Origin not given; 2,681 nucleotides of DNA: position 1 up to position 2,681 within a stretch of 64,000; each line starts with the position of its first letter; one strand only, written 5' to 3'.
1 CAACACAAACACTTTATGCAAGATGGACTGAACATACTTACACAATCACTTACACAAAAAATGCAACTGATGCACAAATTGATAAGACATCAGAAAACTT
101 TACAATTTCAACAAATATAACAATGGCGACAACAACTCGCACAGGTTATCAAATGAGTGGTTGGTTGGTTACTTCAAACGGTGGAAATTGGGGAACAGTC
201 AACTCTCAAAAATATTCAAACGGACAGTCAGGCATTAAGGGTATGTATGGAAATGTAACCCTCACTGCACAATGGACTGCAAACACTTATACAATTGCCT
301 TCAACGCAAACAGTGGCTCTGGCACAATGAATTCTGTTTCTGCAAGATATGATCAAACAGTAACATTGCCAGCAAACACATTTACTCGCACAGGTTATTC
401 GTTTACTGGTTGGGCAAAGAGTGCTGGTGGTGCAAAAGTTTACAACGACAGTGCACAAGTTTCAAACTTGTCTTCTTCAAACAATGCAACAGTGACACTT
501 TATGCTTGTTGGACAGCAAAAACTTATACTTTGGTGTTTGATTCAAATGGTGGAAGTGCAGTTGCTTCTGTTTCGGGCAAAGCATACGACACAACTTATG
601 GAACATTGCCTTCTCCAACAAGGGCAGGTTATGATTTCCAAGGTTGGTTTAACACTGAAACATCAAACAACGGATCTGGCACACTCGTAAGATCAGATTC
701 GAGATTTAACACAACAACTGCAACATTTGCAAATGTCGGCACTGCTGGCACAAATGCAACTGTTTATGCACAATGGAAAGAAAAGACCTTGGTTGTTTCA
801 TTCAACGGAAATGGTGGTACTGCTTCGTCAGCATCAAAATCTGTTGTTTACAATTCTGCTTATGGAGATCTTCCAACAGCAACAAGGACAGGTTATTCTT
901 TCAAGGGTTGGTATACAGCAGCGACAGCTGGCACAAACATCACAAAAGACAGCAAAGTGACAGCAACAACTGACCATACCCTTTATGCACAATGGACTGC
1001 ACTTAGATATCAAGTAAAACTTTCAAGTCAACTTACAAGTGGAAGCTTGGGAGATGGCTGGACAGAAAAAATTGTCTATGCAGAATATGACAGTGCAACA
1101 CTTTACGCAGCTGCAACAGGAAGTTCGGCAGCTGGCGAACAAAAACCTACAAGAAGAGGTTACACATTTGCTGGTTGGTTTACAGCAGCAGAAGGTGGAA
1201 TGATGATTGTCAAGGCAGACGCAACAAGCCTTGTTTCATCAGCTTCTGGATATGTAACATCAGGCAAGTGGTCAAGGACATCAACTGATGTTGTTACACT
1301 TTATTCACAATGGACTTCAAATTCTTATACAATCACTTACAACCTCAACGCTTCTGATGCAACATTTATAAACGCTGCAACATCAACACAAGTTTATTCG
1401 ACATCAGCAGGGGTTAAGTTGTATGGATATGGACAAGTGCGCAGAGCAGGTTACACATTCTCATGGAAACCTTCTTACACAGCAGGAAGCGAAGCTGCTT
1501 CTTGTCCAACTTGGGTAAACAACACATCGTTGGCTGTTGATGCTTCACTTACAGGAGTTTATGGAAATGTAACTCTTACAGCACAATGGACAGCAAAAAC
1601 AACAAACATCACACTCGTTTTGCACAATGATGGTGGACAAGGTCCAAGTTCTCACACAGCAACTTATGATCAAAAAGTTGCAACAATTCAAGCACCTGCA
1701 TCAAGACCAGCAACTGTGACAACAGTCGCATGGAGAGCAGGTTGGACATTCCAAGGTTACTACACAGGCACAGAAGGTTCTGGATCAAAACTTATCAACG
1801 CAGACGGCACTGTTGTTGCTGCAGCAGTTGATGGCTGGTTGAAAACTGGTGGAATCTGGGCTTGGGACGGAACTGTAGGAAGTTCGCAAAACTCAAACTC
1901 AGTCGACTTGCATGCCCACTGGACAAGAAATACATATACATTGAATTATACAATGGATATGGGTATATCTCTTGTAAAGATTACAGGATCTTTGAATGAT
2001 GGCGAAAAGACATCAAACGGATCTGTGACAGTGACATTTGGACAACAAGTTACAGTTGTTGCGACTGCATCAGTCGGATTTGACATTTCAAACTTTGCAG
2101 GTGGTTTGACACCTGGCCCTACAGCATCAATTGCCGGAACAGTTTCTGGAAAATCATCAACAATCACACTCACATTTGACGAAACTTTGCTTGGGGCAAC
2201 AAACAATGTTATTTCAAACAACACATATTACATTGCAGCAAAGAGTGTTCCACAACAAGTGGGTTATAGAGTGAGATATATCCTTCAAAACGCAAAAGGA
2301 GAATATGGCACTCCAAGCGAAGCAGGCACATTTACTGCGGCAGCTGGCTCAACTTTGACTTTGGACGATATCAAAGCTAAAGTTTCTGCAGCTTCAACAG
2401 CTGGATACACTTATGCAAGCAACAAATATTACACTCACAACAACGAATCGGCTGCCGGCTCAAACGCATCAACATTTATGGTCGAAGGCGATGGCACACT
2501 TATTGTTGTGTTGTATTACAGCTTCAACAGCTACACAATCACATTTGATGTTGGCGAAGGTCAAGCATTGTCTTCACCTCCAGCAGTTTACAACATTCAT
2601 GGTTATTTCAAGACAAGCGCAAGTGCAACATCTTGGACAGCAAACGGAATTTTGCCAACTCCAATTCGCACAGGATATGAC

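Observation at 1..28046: Single uninterrupted reading frame of more than 28 kb (at least 9,347 codons) whose N-terminus is still off-window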

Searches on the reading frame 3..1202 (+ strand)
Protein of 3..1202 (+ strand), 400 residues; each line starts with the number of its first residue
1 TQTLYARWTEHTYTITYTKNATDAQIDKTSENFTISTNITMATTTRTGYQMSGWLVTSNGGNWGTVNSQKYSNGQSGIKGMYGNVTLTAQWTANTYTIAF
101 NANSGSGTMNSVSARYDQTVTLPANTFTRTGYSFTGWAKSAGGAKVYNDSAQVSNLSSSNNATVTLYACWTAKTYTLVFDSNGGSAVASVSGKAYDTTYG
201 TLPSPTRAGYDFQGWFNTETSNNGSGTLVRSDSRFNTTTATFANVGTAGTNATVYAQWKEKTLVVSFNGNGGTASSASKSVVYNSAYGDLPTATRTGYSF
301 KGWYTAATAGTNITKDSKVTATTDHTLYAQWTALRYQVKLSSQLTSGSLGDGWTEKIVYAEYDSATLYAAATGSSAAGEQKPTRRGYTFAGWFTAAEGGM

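Call 15: find_related_loci(query=window:3-1202:+, collection=genome_contigs, flank=10000)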
Query window:3-1202:+ (400 aa) in genome_contigs; peptide patterns used: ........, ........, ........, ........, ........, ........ (x = any residue, [..] = any of these).
237 stretches matched a pattern; 170 encode a relative of the query (tblastn E <= 1e-3); the best 80 are kept; 79 distinct loci.
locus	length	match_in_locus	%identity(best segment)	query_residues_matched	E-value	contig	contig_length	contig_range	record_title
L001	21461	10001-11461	97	1-400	0e+0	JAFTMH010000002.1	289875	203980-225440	MAG: Clostridia bacterium isolate RGIG3948 Roe_deer_Cecum-3__c1147, whole genome shotgun sequence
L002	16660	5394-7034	41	2-399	1e-60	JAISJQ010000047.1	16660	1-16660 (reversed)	MAG: Oscillospiraceae bacterium isolate Hs463_bin127 k119_2796598, whole genome shotgun sequence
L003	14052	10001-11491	35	2-399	7e-55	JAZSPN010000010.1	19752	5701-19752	MAG: Acutalibacteraceae bacterium isolate T1900044546_TS20190012.MAGScoT_cleanbin_000007 SGB_140_k141_2694535, whole gen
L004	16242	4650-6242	34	2-399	7e-48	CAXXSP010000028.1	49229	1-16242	MAG: Sphaerochaetaceae bacterium isolate bf6003b1-e95c-49ca-b157-b87c8555c1eb genome assembly, contig: contig_28, whole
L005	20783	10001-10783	41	2-399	2e-44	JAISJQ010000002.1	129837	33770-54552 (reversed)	MAG: Oscillospiraceae bacterium isolate Hs463_bin127 k119_4126644, whole genome shotgun sequence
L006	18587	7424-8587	43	1-399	6e-44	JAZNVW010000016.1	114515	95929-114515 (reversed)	MAG: Ruminococcus sp. isolate T1900044788_TS20190254.MAGScoT_cleanbin_000005 SGB_2622_k141_1394968, whole genome shotgun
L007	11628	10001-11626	33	2-397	4e-42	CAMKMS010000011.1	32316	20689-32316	MAG: uncultured Tenericutes bacterium isolate SRR12081297_bin.29_metaWRAP_v1.3_MAG genome assembly, contig: ERZ12289777.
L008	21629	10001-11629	30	1-399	1e-44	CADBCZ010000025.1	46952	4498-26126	MAG: uncultured Lachnospiraceae bacterium isolate RUG13856 genome assembly, contig: RUG13856_asm_25, whole genome shotgu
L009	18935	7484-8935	33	1-400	1e-39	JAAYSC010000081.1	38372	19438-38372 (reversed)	MAG: Clostridiales bacterium isolate AS23ysBPME_277 308190_AS23, whole genome shotgun sequence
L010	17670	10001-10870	39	2-399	2e-39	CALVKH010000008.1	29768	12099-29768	MAG: uncultured Bacilli bacterium isolate BRZ_DI__bin68 genome assembly, contig: BRZ_DI__NODE_1521_length_29768_cov_4.65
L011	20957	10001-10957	35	3-399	5e-39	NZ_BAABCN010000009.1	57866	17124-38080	Leifsonia kafniensis strain JCM 17021 sequence09, whole genome shotgun sequence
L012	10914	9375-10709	31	2-398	1e-38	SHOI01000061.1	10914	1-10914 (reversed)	MAG: Sphaerochaeta sp. isolate MAG5 NODE_719_length_10914_cov_11.939497, whole genome shotgun sequence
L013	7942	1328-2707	34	1-396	3e-37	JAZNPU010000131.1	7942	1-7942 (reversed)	MAG: Clostridia bacterium isolate T1900044831_TS20190297.MAGScoT_cleanbin_000058 SGB_2896_k141_1072380, whole genome sho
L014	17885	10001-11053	34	2-399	5e-37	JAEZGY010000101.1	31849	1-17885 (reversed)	MAG: Bacillota bacterium isolate OH_CDB_116 k127_655060, whole genome shotgun sequence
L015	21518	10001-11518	28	2-398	4e-36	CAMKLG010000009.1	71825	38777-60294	MAG: uncultured Bacteroidales bacterium isolate SRR12081296_bin.81_metaWRAP_v1.3_MAG genome assembly, contig: ERZ1228977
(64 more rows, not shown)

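Call 25: search_protein_families(library=pfam, proteins=[L001:4799-6298:+, L001:6299-7798:+, L001:7799-9997:+], max_evalue=0.1)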
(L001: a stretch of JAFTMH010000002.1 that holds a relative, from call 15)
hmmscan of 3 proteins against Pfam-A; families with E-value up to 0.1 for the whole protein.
L001:4799-6298:+ (500 aa): 1 family
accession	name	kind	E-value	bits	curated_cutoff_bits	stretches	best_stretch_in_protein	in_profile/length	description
PF09479.16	Flg_new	-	1.7e-16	60.5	27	2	423-500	1-65/65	Listeria-Bacteroides repeat domain (List_Bact_rpt)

L001:6299-7798:+ (500 aa): 2 families
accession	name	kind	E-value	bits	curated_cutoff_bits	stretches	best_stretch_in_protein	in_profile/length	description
PF09479.16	Flg_new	-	2.3e-39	133.8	27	5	192-264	1-64/65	Listeria-Bacteroides repeat domain (List_Bact_rpt)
PF18998.6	Flg_new_2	-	2e-07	31.3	23.6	3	27-89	9-71/73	Divergent InlB B-repeat domain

L001:7799-9997:+ (733 aa): 4 families
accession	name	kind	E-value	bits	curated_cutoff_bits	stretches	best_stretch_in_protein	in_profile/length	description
PF09479.16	Flg_new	-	5.4e-57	190.2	27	6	149-207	8-65/65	Listeria-Bacteroides repeat domain (List_Bact_rpt)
PF18998.6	Flg_new_2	-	0.0005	20.4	23.6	1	488-558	6-72/73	Divergent InlB B-repeat domain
PF21786.3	Bflower_3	-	0.021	15.1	34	0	19-57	64-102/125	6-fold beta flower protein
PF23638.1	DUF7145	-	0.068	13.6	28.2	0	372-395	40-63/111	Domain of unknown function (DUF7145)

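Call 46: search_solved_structures(query=L001:4799-6000:+, max_evalue=1)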
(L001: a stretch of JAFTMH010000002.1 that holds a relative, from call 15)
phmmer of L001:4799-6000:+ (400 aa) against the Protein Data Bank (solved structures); distinct sequences matched with E-value up to 1: 1.
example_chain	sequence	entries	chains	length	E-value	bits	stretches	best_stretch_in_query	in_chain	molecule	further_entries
2y5p_A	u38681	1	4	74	0.41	13.1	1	359-383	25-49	INTERNALIN B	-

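Call 47: find_homologous_proteins(query=L001:4799-5830:+, max_evalue=0.001)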
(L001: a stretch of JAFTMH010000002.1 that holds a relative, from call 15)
Query L001:4799-5830:+: 6327 candidates shared short words with the query, none scored E <= 0.001.

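Call 80: search_protein_families(library=pfam, proteins=[L001:20-2158:+, L001:2231-2767:+, L001:2751-3227:+, L001:3558-4418:-, L001:2159-2599:-], max_evalue=0.001)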
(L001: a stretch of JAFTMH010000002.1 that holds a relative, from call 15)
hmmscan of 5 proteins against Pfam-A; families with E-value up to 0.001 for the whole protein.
L001:20-2158:+ (712 aa): 3 families
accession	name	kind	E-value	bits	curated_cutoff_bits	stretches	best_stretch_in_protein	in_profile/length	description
PF13597.11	NRDD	-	1e-188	629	26.2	1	119-711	1-562/562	Anaerobic ribonucleoside-triphosphate reductase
PF01228.26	Gly_radical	-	1.5e-22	80.6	22.2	1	590-694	2-104/106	Glycine radical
PF03477.21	ATP-cone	-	1.3e-19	71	25.8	1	6-92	1-86/88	ATP cone domain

L001:2231-2767:+ (178 aa): 2 families
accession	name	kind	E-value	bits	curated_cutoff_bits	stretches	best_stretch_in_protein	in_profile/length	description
PF13353.11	Fer4_12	-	4.4e-52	176.5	22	1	14-159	1-137/137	4Fe-4S single cluster domain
PF04055.27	Radical_SAM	-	6.1e-06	27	29.5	1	24-95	3-74/166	Radical SAM superfamily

L001:2751-3227:+ (158 aa): 2 families
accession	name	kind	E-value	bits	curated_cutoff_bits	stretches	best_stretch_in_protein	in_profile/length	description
PF00692.24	dUTPase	-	1.4e-30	106.1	22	1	24-156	2-129/129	dUTPase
PF22769.1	DCD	-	7.5e-09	36.3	27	1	45-129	68-151/153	dCTP deaminase-like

L001:3558-4418:- (286 aa): 1 family
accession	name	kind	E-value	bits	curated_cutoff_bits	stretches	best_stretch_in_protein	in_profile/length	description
PF02535.28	Zip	-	3.9e-23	82.6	35.1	2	132-282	170-322/323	ZIP Zinc transporter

L001:2159-2599:- (146 aa): 0 families

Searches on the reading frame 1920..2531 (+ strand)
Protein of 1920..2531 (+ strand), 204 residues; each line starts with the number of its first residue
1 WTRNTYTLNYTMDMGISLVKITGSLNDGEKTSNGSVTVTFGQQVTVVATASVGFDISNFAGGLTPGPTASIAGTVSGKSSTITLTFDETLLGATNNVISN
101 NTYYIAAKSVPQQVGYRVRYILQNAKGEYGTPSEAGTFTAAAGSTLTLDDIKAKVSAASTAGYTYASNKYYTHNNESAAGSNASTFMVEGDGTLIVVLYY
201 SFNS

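Call 13: search_protein_families(library=pfam, proteins=[window:1920-2531:+], max_evalue=1)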
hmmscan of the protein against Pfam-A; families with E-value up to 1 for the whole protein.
window:1920-2531:+ (204 aa): 0 families
